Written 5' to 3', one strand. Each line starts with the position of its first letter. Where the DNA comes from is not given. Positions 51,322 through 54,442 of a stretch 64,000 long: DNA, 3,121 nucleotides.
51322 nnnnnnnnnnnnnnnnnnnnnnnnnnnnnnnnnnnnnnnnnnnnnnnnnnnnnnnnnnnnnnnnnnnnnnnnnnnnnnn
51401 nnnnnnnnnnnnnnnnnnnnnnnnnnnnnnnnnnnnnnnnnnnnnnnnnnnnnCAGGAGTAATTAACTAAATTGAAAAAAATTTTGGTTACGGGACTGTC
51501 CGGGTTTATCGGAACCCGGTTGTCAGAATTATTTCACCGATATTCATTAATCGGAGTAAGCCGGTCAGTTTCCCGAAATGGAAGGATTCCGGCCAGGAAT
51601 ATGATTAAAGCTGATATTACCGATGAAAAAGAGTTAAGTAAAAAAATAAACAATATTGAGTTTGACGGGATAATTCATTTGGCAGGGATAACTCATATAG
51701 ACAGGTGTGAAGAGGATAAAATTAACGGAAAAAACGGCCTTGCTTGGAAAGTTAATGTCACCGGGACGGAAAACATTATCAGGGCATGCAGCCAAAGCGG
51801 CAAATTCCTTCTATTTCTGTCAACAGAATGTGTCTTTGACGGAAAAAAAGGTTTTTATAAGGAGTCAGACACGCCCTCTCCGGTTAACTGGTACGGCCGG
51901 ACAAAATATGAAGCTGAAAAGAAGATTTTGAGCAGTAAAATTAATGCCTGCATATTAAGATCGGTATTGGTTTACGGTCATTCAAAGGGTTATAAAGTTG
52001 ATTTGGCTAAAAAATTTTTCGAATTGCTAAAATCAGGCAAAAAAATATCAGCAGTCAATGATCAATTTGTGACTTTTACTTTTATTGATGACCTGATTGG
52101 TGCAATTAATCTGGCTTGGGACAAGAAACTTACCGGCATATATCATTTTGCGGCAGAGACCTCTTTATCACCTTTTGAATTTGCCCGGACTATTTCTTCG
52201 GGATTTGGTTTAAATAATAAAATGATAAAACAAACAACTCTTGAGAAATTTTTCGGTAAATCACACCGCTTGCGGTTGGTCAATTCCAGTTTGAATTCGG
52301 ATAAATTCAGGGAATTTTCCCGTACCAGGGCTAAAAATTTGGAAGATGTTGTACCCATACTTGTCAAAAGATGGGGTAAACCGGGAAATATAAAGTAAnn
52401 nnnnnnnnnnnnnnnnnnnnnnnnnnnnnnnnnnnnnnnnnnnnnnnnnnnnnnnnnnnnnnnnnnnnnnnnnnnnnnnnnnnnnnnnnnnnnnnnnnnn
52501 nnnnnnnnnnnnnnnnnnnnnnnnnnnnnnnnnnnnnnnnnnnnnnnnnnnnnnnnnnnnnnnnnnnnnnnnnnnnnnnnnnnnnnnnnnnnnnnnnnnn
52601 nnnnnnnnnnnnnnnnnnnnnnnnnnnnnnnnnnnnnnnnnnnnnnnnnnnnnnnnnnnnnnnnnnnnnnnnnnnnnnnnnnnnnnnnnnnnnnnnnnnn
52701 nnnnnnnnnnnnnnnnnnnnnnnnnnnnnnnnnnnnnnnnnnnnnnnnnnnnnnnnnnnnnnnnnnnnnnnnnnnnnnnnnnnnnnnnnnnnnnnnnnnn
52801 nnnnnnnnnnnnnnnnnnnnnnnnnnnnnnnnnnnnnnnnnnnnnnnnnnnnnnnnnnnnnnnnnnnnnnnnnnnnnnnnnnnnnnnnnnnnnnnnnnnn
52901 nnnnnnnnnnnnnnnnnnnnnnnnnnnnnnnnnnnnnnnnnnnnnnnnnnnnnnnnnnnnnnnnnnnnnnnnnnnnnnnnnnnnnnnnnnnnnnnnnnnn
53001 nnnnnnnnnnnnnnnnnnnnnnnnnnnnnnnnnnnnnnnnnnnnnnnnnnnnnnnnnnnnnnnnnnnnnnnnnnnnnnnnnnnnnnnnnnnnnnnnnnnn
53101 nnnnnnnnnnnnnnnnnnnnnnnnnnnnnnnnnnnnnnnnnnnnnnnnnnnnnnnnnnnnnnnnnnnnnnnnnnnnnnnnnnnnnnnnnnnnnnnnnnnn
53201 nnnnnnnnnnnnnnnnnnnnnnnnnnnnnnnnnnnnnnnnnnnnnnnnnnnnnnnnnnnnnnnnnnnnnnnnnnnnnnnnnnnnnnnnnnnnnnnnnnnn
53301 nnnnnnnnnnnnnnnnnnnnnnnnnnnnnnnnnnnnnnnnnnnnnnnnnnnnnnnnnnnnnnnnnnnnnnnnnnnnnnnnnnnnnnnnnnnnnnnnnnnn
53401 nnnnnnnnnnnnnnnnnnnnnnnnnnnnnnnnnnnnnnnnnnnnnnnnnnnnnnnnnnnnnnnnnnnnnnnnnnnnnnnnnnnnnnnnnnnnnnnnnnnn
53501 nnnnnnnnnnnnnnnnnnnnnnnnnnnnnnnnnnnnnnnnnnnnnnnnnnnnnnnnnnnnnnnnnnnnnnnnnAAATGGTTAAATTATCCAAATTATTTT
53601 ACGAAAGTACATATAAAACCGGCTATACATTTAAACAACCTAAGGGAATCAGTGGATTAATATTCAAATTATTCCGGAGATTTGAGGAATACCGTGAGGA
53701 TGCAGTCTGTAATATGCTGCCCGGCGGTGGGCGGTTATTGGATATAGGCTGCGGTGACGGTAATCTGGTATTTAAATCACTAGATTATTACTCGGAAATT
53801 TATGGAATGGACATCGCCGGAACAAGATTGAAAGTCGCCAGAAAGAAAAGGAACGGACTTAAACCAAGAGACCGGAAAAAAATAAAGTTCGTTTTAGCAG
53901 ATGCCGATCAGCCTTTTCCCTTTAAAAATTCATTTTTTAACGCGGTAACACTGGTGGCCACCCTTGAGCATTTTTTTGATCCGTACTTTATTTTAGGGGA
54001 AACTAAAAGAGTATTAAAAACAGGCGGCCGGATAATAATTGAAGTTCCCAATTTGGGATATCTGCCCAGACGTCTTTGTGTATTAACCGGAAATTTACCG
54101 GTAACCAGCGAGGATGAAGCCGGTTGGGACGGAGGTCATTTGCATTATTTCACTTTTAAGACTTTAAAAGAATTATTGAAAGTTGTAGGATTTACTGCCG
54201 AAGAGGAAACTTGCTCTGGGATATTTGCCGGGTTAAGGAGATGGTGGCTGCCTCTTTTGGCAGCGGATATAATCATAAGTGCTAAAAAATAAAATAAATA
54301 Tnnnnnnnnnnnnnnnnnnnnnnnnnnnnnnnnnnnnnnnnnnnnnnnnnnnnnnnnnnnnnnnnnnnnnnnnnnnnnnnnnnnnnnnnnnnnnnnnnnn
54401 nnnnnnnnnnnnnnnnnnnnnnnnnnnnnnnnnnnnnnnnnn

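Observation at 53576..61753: Sugar-acid amidation and decoration sub-cluster: AsnB-like amidotransferase, Gfo/Idh/MocA dehydrogenase, ATP-grasp ligase, two methyltransferases, SDR and HAD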

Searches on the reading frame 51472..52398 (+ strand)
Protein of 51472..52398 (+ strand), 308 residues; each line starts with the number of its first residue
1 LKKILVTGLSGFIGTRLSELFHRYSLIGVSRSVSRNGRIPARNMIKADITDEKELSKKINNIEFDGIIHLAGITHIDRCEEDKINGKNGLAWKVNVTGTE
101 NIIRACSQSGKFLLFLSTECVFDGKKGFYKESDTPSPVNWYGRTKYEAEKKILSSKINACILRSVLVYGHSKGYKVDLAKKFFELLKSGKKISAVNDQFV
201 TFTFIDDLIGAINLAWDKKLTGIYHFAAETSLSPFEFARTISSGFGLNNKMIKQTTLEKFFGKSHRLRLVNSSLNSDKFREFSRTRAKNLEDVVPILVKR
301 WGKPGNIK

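Call 67: search_protein_families(library=pfam, proteins=[window:51472-52398:+], max_evalue=0.00001)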
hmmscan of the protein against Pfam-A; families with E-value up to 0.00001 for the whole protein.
window:51472-52398:+ (308 aa): 6 families
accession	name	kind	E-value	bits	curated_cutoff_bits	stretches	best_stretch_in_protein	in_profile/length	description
PF04321.23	RmlD_sub_bind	-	4.1e-49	167.6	27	1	3-292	2-276/287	RmlD substrate binding domain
PF01370.27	Epimerase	-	1.1e-27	97.4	20.9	1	4-218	1-227/240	NAD dependent epimerase/dehydratase family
PF01073.25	3Beta_HSD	-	2.3e-16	60.1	22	1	5-213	1-226/280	3-beta hydroxysteroid dehydrogenase/isomerase family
PF16363.11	GDP_Man_Dehyd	-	3.1e-14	53.6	27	1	5-248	1-269/332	GDP-mannose 4,6 dehydratase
PF02719.21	Polysacc_synt_2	-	1.6e-08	34.6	20.2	1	43-158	57-155/293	Polysaccharide biosynthesis protein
PF07993.18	NAD_binding_4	-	2.2e-08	34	20.1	1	63-183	88-223/258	Male sterility protein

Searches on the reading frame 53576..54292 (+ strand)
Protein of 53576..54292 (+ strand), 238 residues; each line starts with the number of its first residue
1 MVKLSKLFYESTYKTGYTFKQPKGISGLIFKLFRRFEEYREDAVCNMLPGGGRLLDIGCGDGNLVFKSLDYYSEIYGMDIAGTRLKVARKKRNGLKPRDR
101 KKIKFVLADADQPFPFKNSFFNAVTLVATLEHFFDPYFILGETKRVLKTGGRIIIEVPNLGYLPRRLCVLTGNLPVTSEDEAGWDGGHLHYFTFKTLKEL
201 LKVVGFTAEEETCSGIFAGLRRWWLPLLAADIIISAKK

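Call 4: search_protein_families(library=pfam, proteins=[window:53576-54292:+], max_evalue=0.01)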
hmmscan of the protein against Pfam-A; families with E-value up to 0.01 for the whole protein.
window:53576-54292:+ (238 aa): 9 families
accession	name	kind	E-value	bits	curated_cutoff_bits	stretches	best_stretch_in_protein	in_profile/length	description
PF08241.18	Methyltransf_11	-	2.2e-18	67.1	21.2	1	55-155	1-95/95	Methyltransferase domain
PF13847.12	Methyltransf_31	-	1.3e-15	57.7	27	1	51-168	4-123/145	Methyltransferase domain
PF13489.12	Methyltransf_23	-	6.1e-15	55.8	27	1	48-210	20-163/164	Methyltransferase domain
PF07021.18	MetW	-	3.1e-14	53.5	21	1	43-208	6-162/193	Methionine biosynthesis protein MetW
PF13649.12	Methyltransf_25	-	3.3e-14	53.8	27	1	55-151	2-97/97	Methyltransferase domain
PF08242.18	Methyltransf_12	-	1.4e-13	51.8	30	1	55-153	1-98/98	Methyltransferase domain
PF01209.24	Ubie_methyltran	-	2.5e-10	40.5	20.1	1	30-155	29-151/233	ubiE/COQ5 methyltransferase family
PF02353.26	CMAS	-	5.2e-05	23.1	27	1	48-155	60-164/273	Mycolic acid cyclopropane synthetase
PF05219.18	DREV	-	0.003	17.2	26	1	53-156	97-187/265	DREV methyltransferase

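Call 5: search_protein_families(library=ncbifam, proteins=[window:53576-54292:+], max_evalue=0.01)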
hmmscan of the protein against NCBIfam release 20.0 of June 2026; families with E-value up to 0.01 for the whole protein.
window:53576-54292:+ (238 aa): 32 families (the best 25 are shown)
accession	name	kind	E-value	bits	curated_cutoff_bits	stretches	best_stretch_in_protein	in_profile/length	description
TIGR02081.1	metW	equivalog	3.4e-14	52.9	189.5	1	42-212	5-166/194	methionine biosynthesis protein MetW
TIGR01934.1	MenG_MenH_UbiE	subfamily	1.8e-11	43.8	158.35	1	49-155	37-141/223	ubiquinone/menaquinone biosynthesis methyltransferase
NF001244.0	PRK00216.1-5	equivalog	2.1e-11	43.5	216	1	43-155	40-153/236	bifunctional demethylmenaquinone methyltransferase/2-methoxy-6-polyprenyl-1,4-benzoquinol methylase UbiE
NF043040.1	corrin_prot_MT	hypoth_equivalog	2.4e-11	43.5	180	1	36-155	27-147/216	corrinoid protein-associated methyltransferase CpaM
NF045667.1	MTase_DVU1556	equivalog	2.7e-10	40.1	155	1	45-155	18-119/213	DVU_1556 family methyltransferase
NF001243.0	PRK00216.1-4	equivalog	2.6e-09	36.8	235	1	33-155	29-151/237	demethylmenaquinone methyltransferase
TIGR02752.1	MenG_heptapren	equivalog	3e-09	36.8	419.85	1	33-154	27-148/231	demethylmenaquinone methyltransferase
TIGR01983.1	UbiG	equivalog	5e-09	35.8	102.95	1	51-156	50-152/228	bifunctional 2-polyprenyl-6-hydroxyphenol methylase/3-demethylubiquinol 3-O-methyltransferase UbiG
NF001240.0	PRK00216.1-1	equivalog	7e-08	31.8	378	1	46-155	59-168/251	bifunctional demethylmenaquinone methyltransferase/2-methoxy-6-polyprenyl-1,4-benzoquinol methylase UbiE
NF047649.1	MTase_UXPK_star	exception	8.6e-08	31.5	460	1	48-155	76-181/283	methyltransferase/UXPK-star double selenoprotein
TIGR02072.1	BioC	equivalog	8.8e-08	32.2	184.95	1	53-155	37-132/244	malonyl-ACP O-methyltransferase BioC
TIGR04345.1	ovoA_Cterm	equivalog_domain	1.6e-07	31.1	170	1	51-89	42-80/242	putative 4-mercaptohistidine N1-methyltransferase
NF040539.1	AST_met_ArsM_2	exception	3.9e-07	30.2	240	1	53-154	59-162/262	putative arsinothricin biosynthesis methyltransferase ArsM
NF001242.0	PRK00216.1-3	equivalog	1.2e-06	28.1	351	1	53-155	73-175/258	bifunctional demethylmenaquinone methyltransferase/2-methoxy-6-polyprenyl-1,4-benzoquinol methylase UbiE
NF001241.0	PRK00216.1-2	equivalog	2.8e-06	27.1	327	1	50-155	51-147/231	demethylmenaquinone methyltransferase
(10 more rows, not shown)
